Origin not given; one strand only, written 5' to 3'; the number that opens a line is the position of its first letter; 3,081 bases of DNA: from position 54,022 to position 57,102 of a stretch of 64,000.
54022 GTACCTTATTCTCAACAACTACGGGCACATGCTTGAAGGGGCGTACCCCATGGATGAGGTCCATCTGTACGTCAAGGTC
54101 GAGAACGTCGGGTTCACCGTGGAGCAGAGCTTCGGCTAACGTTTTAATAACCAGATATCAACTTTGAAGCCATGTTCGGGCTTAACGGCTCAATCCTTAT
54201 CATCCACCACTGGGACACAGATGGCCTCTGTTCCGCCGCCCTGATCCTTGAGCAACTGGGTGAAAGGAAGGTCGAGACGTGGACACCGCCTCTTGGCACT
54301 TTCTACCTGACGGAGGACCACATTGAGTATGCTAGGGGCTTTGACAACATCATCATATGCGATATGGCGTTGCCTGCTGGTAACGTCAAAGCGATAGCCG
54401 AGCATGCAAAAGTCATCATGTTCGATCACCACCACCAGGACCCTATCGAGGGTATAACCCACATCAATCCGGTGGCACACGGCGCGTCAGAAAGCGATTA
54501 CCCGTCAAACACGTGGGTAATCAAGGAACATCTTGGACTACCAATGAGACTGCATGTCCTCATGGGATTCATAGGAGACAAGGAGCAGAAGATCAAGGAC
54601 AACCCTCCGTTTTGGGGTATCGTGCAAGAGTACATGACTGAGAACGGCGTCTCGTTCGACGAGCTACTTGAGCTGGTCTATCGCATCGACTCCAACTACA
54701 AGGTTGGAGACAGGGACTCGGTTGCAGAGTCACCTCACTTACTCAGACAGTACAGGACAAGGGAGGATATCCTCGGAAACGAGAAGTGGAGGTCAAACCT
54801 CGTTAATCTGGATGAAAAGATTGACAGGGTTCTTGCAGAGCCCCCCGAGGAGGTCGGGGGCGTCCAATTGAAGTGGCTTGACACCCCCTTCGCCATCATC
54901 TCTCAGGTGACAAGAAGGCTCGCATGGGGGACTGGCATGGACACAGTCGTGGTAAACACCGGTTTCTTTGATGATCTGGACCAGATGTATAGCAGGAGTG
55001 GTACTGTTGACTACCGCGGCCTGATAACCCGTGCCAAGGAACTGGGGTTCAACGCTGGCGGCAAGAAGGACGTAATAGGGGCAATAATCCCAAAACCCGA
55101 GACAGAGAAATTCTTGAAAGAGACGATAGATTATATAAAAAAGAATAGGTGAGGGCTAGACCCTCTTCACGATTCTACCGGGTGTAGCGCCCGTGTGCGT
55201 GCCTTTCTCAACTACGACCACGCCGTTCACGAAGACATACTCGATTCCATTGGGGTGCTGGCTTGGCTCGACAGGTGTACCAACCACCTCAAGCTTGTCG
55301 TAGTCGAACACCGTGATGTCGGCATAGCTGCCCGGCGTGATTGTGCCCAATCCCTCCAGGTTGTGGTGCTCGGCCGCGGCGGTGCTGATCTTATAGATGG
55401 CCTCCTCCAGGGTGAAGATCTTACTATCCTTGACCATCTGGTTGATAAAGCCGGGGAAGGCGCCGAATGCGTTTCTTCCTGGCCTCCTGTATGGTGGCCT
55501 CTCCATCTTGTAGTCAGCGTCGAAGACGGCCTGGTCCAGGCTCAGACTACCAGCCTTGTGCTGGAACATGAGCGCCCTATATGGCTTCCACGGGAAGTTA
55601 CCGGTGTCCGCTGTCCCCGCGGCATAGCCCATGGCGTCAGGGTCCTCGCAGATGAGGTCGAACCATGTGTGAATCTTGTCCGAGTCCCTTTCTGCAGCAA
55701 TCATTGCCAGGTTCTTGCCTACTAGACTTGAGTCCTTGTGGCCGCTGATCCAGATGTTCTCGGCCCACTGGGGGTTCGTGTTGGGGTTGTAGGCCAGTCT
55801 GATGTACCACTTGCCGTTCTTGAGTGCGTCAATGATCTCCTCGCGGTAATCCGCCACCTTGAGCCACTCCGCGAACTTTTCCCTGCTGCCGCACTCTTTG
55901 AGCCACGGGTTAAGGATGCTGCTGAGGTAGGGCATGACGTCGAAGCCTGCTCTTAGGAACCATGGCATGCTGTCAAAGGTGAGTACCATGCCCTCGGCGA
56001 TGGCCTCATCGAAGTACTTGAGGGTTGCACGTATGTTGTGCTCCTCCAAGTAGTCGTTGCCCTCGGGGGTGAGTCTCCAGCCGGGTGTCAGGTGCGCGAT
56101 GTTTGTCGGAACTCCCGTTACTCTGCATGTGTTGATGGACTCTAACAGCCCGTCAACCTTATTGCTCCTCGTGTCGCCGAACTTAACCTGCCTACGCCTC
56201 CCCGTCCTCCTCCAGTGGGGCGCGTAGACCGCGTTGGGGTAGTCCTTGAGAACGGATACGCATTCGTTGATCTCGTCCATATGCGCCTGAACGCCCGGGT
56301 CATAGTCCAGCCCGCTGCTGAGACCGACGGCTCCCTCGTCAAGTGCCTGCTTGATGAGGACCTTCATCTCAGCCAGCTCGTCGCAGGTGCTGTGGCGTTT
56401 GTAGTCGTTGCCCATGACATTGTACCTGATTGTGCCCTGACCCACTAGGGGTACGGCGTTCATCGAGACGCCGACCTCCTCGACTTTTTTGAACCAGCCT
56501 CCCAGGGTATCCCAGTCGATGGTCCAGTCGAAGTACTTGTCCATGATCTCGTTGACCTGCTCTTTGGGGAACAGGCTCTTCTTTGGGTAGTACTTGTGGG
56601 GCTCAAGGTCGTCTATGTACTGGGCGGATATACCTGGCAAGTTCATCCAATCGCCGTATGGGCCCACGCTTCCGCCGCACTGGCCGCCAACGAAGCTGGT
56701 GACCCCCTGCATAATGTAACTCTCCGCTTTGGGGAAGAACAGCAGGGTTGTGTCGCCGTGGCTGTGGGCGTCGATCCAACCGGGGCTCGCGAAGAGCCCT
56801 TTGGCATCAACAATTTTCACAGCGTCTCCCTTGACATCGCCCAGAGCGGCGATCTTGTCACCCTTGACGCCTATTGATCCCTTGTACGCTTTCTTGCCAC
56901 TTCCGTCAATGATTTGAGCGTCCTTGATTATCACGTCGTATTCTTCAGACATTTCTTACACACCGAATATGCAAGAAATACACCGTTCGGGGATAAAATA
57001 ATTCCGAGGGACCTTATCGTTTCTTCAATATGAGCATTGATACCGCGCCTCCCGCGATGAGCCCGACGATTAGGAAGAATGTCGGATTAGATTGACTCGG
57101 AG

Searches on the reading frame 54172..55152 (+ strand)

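Call 80: search_protein_families(library=pfam, proteins=[window:54172-55152:+], max_evalue=0.001)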
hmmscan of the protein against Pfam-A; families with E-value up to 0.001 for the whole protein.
window:54172-55152:+ (326 aa): 1 family
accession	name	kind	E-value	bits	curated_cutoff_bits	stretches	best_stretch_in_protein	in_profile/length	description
PF01368.27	DHH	-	1.9e-09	38.3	28.1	1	8-106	2-92/125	DHH family, N-terminal domain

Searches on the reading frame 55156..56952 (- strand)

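Call 80: search_protein_families(library=pfam, proteins=[window:55156-56952:-], max_evalue=0.001)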
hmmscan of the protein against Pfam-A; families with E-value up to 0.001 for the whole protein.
window:55156-56952:- (598 aa): 2 families
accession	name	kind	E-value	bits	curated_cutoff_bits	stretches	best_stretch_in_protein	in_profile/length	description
PF07969.17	Amidohydro_3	-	5.8e-14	52.9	29.7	2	505-581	399-472/472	Amidohydrolase family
PF01979.26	Amidohydro_1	-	1.9e-11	44.3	25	1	509-580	276-345/345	Amidohydrolase family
